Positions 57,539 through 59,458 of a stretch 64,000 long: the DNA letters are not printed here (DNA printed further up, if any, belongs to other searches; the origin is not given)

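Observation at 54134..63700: Lower-GC island encoding an Arn-like 4-amino-pentose pathway (ArnA-CT-like, ArnB-like, ArnC-like, ArnT-like) plus GNAT, Zn-ribbon methyltransferase and a second GT2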

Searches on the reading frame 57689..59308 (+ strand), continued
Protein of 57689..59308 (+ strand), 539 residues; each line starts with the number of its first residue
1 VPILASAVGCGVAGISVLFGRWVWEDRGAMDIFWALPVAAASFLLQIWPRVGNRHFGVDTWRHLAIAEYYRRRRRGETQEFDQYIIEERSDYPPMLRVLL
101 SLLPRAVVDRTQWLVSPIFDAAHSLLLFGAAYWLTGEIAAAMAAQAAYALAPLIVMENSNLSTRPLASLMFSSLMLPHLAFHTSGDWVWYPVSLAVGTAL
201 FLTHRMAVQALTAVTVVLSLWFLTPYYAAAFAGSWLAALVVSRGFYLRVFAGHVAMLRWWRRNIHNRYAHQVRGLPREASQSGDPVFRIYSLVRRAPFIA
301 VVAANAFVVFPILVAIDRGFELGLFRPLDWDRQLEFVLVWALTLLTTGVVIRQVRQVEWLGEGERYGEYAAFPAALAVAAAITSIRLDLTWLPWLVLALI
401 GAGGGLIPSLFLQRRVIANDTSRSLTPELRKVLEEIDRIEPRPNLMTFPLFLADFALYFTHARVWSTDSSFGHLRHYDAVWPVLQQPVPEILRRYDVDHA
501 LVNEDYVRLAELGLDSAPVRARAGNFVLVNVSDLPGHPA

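Call 26: find_encoding_contigs(protein=P0032, flank=10000, max_places=1)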
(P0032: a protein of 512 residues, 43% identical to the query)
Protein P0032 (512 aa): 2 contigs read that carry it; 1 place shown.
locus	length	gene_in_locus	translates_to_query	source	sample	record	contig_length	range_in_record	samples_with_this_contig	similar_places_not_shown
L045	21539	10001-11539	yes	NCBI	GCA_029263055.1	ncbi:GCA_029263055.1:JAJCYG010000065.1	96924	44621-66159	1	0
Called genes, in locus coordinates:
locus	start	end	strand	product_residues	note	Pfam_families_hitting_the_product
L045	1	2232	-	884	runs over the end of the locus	PF00754:F5_F8_type_C, PF22633:F5_F8_type_C_2 (faint), PF00754:F5_F8_type_C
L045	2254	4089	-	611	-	PF10034:Dpy19 (faint)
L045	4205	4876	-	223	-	PF03783:CsgG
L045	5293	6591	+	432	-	PF01943:Polysacc_synt, PF03023:MurJ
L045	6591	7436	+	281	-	PF00535:Glycos_transf_2, PF10111:Glyco_tranf_2_2, PF13641:Glyco_tranf_2_3 (weak)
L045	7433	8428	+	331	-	PF00535:Glycos_transf_2, PF13641:Glyco_tranf_2_3, PF13632:Glyco_trans_2_3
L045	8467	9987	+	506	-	PF02310:B12-binding (weak), PF04055:Radical_SAM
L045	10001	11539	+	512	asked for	-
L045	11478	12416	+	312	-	PF01040:UbiA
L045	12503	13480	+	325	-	PF01073:3Beta_HSD, PF01370:Epimerase, PF04321:RmlD_sub_bind, PF16363:GDP_Man_Dehyd, PF07993:NAD_binding_4, PF02719:Polysacc_synt_2 (weak)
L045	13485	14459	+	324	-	PF00583:Acetyltransf_1 (weak)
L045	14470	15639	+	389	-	PF00155:Aminotran_1_2 (weak), PF01041:DegT_DnrJ_EryC1, PF01053:Cys_Met_Meta_PP (weak), PF01212:Beta_elim_lyase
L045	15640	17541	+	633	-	PF13522:GATase_6, PF12481:DUF3700 (weak), PF13537:GATase_7, PF00733:Asn_synthase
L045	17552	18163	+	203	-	PF13489:Methyltransf_23 (weak), PF13847:Methyltransf_31 (weak), PF08242:Methyltransf_12 (weak), PF13649:Methyltransf_25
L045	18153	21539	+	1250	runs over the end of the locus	-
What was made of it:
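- Closest known: Three-component extracytoplasmic glycosylation systems. Different: There is no UbiA-type synthase in the window, although one sits next to the GT-C gene in the Actinomycetes locus (call 26).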

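Call 27: find_encoding_contigs(protein=P0002, flank=10000, max_places=2)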
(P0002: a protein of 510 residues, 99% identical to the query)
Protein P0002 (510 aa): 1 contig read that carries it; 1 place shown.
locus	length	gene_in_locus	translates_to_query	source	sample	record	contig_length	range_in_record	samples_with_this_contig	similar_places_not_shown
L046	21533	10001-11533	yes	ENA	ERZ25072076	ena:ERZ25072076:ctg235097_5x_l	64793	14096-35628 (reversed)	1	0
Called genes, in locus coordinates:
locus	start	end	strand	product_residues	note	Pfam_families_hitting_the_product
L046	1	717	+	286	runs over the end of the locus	PF05721:PhyH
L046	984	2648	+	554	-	PF02543:Carbam_trans_N, PF16861:Carbam_trans_C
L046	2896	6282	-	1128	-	-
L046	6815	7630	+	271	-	PF13489:Methyltransf_23, PF07021:MetW, PF13847:Methyltransf_31, PF08241:Methyltransf_11, PF08242:Methyltransf_12, PF13649:Methyltransf_25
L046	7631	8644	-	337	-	PF00535:Glycos_transf_2, PF13641:Glyco_tranf_2_3 (weak)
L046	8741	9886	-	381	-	PF01041:DegT_DnrJ_EryC1, PF01053:Cys_Met_Meta_PP (weak), PF00155:Aminotran_1_2, PF01212:Beta_elim_lyase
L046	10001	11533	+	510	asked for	-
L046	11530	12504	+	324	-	PF01073:3Beta_HSD, PF01370:Epimerase, PF02719:Polysacc_synt_2 (faint), PF04321:RmlD_sub_bind, PF13460:NAD_binding_10 (weak), PF16363:GDP_Man_Dehyd, PF07993:NAD_binding_4 (weak)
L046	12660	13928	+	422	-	PF13527:Acetyltransf_9, PF00583:Acetyltransf_1, PF13508:Acetyltransf_7 (weak)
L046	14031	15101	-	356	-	PF00535:Glycos_transf_2, PF10111:Glyco_tranf_2_2, PF13641:Glyco_tranf_2_3, PF13632:Glyco_trans_2_3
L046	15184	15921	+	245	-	-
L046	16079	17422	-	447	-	-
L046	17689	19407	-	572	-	PF04055:Radical_SAM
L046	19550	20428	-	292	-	PF00535:Glycos_transf_2, PF13641:Glyco_tranf_2_3 (weak)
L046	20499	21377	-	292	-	-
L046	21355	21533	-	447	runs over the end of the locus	PF02366:PMT, PF13231:PMT_2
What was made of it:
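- Checked: In a 97%-identical sibling contig the locus continues with a radical-SAM enzyme, a GT2, an unknown membrane protein and a PMT_2-type GT-C (call 27).
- Tried and rejected: The 99% sibling was used instead (call 27).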

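Call 53: search_protein_families(library=pfam, proteins=[L046:16079-17422:-, L046:20499-21377:-, L046:2896-6282:-, L042:14837-18325:+, L042:18335-19477:+, L042:19468-20820:+, L046:17689-19407:-, L046:984-2648:+], max_evalue=1)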
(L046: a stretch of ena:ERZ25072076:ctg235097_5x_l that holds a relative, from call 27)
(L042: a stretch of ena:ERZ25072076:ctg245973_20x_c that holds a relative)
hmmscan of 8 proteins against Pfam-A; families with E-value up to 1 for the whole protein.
L046:16079-17422:- (447 aa): 1 family
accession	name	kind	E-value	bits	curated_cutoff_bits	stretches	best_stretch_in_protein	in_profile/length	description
PF13800.11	Sigma_reg_N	-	0.27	12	26.3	0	38-87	18-66/91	Sigma factor regulator N-terminal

L046:20499-21377:- (292 aa): 1 family
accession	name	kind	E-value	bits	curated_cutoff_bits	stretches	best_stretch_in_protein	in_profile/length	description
PF19299.5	DUF5914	-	0.026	14.6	27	1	56-132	15-92/185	Domain of unknown function (DUF5914)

L046:2896-6282:- (1128 aa): 1 family
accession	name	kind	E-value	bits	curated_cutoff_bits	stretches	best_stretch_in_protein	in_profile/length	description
PF04704.19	Zfx_Zfy_act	-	0.22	11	25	1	743-784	11-52/328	Zfx/Zfy transcription activation region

L042:14837-18325:+ (1162 aa): 0 families

L042:18335-19477:+ (380 aa): 0 families

L042:19468-20820:+ (450 aa): 0 families

L046:17689-19407:- (572 aa): 1 family
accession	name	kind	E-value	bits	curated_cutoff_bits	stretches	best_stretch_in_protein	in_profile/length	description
PF04055.27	Radical_SAM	-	4.8e-14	53.3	29.5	1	254-406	10-165/166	Radical SAM superfamily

L046:984-2648:+ (554 aa): 6 families
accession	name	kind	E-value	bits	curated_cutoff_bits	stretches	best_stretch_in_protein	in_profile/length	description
PF16861.10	Carbam_trans_C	-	1e-70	237.2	27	1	380-549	1-170/170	Carbamoyltransferase C-terminus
PF02543.21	Carbam_trans_N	-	1.7e-48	166.3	24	1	3-330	2-346/346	Carbamoyltransferase N-terminus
PF01869.26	BcrAD_BadFG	-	0.0019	18.2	31.5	1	256-330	194-269/271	BadF/BadG/BcrA/BcrD ATPase family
PF22521.2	HypF_C_2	-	0.034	14.4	27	1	179-306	92-215/241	Carbamoyltransferase, Kae1-like Domain, second subdomain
PF00814.31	TsaD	-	0.056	13.6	24.8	0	122-306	81-239/264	tRNA N6-adenosine threonylcarbamoyltransferase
PF05853.18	BKACE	-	0.1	12.3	24.8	1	260-289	204-233/274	beta-keto acid cleavage enzyme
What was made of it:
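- Tried and rejected: Pfam scans of the large unannotated neighbours (1128, 1162, 447, 380, 450 and 292 aa) gave nothing significant (call 53).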

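Call 56: search_protein_families(library=pfam, proteins=[L014:2549-3865:+, L014:3919-4902:+, L014:4899-6356:+, L014:6367-7611:+, L014:7613-8305:+, L014:10847-11857:+, L014:14153-15340:+, L014:15337-16227:+, L014:16232-17614:+, L014:17627-18562:+], max_evalue=0.001)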
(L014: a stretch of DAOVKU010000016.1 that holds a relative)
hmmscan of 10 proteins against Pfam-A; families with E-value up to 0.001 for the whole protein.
L014:2549-3865:+ (438 aa): 1 family
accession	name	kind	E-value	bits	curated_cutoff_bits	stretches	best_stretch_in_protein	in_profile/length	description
PF01943.22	Polysacc_synt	-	3e-09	37.2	28.2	1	24-305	4-272/274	Polysaccharide biosynthesis protein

L014:3919-4902:+ (327 aa): 3 families
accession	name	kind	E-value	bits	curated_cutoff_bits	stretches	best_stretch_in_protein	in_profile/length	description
PF00535.33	Glycos_transf_2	-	2.2e-17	63.9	23.3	1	12-172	1-167/168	Glycosyl transferase family 2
PF13641.12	Glyco_tranf_2_3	-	5.7e-08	33.5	27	1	9-216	1-218/230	Glycosyltransferase like family 2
PF13632.12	Glyco_trans_2_3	-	1.6e-05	25.3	27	1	84-273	3-183/198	Glycosyl transferase family group 2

L014:4899-6356:+ (485 aa): 2 families
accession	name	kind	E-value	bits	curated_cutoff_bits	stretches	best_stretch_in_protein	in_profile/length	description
PF04055.27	Radical_SAM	-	7e-22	78.8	29.5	1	209-370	3-165/166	Radical SAM superfamily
PF02310.24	B12-binding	-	2.3e-11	44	32.1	1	42-134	20-111/121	B12 binding domain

L014:6367-7611:+ (414 aa): 2 families
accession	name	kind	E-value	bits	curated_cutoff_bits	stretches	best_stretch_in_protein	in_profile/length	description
PF00534.26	Glycos_transf_1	-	2.6e-21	76.3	26.4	1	231-392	17-172/172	Glycosyl transferases group 1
PF13692.12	Glyco_trans_1_4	-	2.3e-18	67.2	27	1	232-377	4-141/142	Glycosyl transferases group 1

L014:7613-8305:+ (230 aa): 6 families
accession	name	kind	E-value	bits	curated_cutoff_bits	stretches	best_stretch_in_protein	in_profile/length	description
PF08241.18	Methyltransf_11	-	3.5e-17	63.2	21.2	1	39-132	1-95/95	Methyltransferase domain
PF13649.12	Methyltransf_25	-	2.1e-13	51.2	27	1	38-128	1-97/97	Methyltransferase domain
PF13489.12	Methyltransf_23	-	2.4e-13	50.6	27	1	33-174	21-163/164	Methyltransferase domain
PF13847.12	Methyltransf_31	-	1.2e-10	41.7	27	1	34-139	3-118/145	Methyltransferase domain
PF08242.18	Methyltransf_12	-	2.9e-07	31.5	30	1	39-130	1-98/98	Methyltransferase domain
PF01209.24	Ubie_methyltran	-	8.9e-06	25.7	20.1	1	33-148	46-166/233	ubiE/COQ5 methyltransferase family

L014:10847-11857:+ (336 aa): 4 families
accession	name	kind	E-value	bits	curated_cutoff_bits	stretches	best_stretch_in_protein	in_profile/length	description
PF00583.31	Acetyltransf_1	-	6.8e-17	62.3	20.7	1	222-317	27-115/116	Acetyltransferase (GNAT) family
PF13508.13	Acetyltransf_7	-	9.9e-09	35.9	27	1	230-296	3-63/84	Acetyltransferase (GNAT) domain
PF13673.13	Acetyltransf_10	-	1.1e-08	35.5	23.6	1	228-301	29-91/128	Acetyltransferase (GNAT) domain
PF13527.13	Acetyltransf_9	-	6.2e-07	29.9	25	1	172-300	2-111/127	Acetyltransferase (GNAT) domain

L014:14153-15340:+ (395 aa): 6 families
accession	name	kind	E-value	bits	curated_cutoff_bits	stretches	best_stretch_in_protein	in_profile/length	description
PF00534.26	Glycos_transf_1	-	6.6e-29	101.1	26.4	1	217-370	9-170/172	Glycosyl transferases group 1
PF13692.12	Glyco_trans_1_4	-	2.5e-23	83.4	27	1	223-354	2-138/142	Glycosyl transferases group 1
PF13439.12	Glyco_transf_4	-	2e-17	64.2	28.5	1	29-195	1-161/170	Glycosyltransferase Family 4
PF13579.12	Glyco_trans_4_4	-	1.7e-08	35.4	29.7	1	30-196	1-155/158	Glycosyl transferase 4-like domain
PF13524.12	Glyco_trans_1_2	-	5.5e-06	26.8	25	1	266-372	18-128/144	Glycosyl transferase-like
PF20706.3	GT4-conflict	-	3.1e-05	23.6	26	1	215-326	190-314/385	Family 4 Glycosyltransferase in conflict systems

L014:15337-16227:+ (296 aa): 6 families
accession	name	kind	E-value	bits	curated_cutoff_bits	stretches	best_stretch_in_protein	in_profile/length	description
PF04321.23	RmlD_sub_bind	-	3.4e-77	259.8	27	1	1-289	1-284/287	RmlD substrate binding domain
PF01370.27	Epimerase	-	6.5e-29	101.5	20.9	1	3-209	1-227/240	NAD dependent epimerase/dehydratase family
PF16363.11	GDP_Man_Dehyd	-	6.7e-20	72.2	27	1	36-145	53-166/332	GDP-mannose 4,6 dehydratase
PF07993.18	NAD_binding_4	-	5.9e-11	42.4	20.1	1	48-160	80-209/258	Male sterility protein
PF01073.25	3Beta_HSD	-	7.1e-10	38.8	22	1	4-145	1-159/280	3-beta hydroxysteroid dehydrogenase/isomerase family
PF02719.21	Polysacc_synt_2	-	7.5e-09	35.6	20.2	1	41-108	60-128/293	Polysaccharide biosynthesis protein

L014:16232-17614:+ (460 aa): 2 families
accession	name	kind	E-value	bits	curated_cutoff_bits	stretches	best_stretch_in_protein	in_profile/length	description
PF04055.27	Radical_SAM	-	1.7e-24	87.3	29.5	1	181-343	1-166/166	Radical SAM superfamily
PF02310.24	B12-binding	-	4.3e-19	69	32.1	1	23-137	10-121/121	B12 binding domain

L014:17627-18562:+ (311 aa): 7 families
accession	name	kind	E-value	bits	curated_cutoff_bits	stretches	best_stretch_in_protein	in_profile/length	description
PF08241.18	Methyltransf_11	-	1.7e-15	57.8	21.2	1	104-197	1-93/95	Methyltransferase domain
PF13649.12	Methyltransf_25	-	2.4e-15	57.4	27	1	104-195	2-97/97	Methyltransferase domain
PF13847.12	Methyltransf_31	-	2.3e-11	44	27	1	103-198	7-108/145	Methyltransferase domain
PF08242.18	Methyltransf_12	-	4e-09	37.5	30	1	104-197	1-98/98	Methyltransferase domain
PF13489.12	Methyltransf_23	-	3.8e-08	33.7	27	1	101-205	24-122/164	Methyltransferase domain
PF03966.22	Trm112p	-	2.9e-05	24.3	22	1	3-42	1-40/40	Trm112p-like protein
PF01209.24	Ubie_methyltran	-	5.5e-05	23.1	20.1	1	96-200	45-152/233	ubiE/COQ5 methyltransferase family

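Call 58: search_protein_representatives(alignment_id=A1)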
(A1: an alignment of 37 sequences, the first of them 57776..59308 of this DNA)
Query: 37 sequences, 510 profile positions. Proteins with E-value up to 0.001 (for the whole library): 1600; up to 1e-10: 1113; up to 1e-30: 367. The best 150 are listed.
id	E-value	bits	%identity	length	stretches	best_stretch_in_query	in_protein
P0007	2.5e-219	745.5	-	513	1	3-506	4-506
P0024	4.5e-210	715.0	-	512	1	2-507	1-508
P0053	2.4e-203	692.8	-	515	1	5-506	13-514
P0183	8.5e-194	661.3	-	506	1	2-506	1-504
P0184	2.1e-182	623.7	-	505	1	4-506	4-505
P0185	6.6e-182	622.1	-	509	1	5-505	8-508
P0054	2.3e-178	610.4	-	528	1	2-506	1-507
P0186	6.4e-174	595.7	-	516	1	2-506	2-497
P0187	1.0e-169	581.9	-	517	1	2-505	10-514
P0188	1.2e-164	565.2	-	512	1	3-505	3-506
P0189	4.0e-161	553.5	-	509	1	4-505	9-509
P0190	4.5e-159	546.7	-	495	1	3-504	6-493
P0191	4.0e-154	530.4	-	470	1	37-505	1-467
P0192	2.5e-153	527.8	-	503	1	2-505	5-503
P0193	8.1e-149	512.9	-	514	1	4-505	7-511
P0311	2.9e-57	210.9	-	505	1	3-499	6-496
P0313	1.4e-56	208.6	-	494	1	6-504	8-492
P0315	1.6e-56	208.4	-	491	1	2-503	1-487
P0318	7.6e-56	206.2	-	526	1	15-505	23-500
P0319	1.1e-55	205.7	-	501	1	6-504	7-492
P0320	1.6e-55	205.1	-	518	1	7-494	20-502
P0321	3.1e-55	204.2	-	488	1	7-478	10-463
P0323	1.2e-54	202.3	-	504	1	8-504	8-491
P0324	1.4e-54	202.1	-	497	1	8-504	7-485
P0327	3.6e-54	200.7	-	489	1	28-504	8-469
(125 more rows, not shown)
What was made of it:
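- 57776..59308 (+): 510-aa GT-C-fold membrane glycosyltransferase of an unannotated family (called MEMB here). The family has 1,600 50%-cluster representatives (call 58).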

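Call 59: search_protein_families(library=pfam, proteins=[P0327, P0324, P0323, P0321, P0320, P0319, P0318, P0315, P0313, P0311], max_evalue=0.1)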
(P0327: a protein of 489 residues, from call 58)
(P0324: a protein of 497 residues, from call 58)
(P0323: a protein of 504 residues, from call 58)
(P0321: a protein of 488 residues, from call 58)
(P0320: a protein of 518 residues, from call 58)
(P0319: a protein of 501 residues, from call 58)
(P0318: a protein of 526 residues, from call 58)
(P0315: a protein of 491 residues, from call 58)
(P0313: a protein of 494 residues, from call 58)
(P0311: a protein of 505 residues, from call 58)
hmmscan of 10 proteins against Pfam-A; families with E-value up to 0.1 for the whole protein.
P0327 (489 aa): 0 families

P0324 (497 aa): 0 families

P0323 (504 aa): 0 families

P0321 (488 aa): 0 families

P0320 (518 aa): 0 families

P0319 (501 aa): 1 family
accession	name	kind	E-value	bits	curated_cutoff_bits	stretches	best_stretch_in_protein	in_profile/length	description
PF11835.14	RRM_8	-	0.086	13.5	26.2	0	112-153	13-55/89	RRM-like domain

P0318 (526 aa): 0 families

P0315 (491 aa): 1 family
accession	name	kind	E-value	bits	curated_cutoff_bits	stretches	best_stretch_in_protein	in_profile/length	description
PF05814.16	Ac76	-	0.027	14.9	22.5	1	4-57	26-79/83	Orf76 (Ac76)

P0313 (494 aa): 0 families

P0311 (505 aa): 1 family
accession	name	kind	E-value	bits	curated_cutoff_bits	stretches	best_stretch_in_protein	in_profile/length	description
PF20176.3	DUF6541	-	0.017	13.9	29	1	7-82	97-173/646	Family of unknown function (DUF6541)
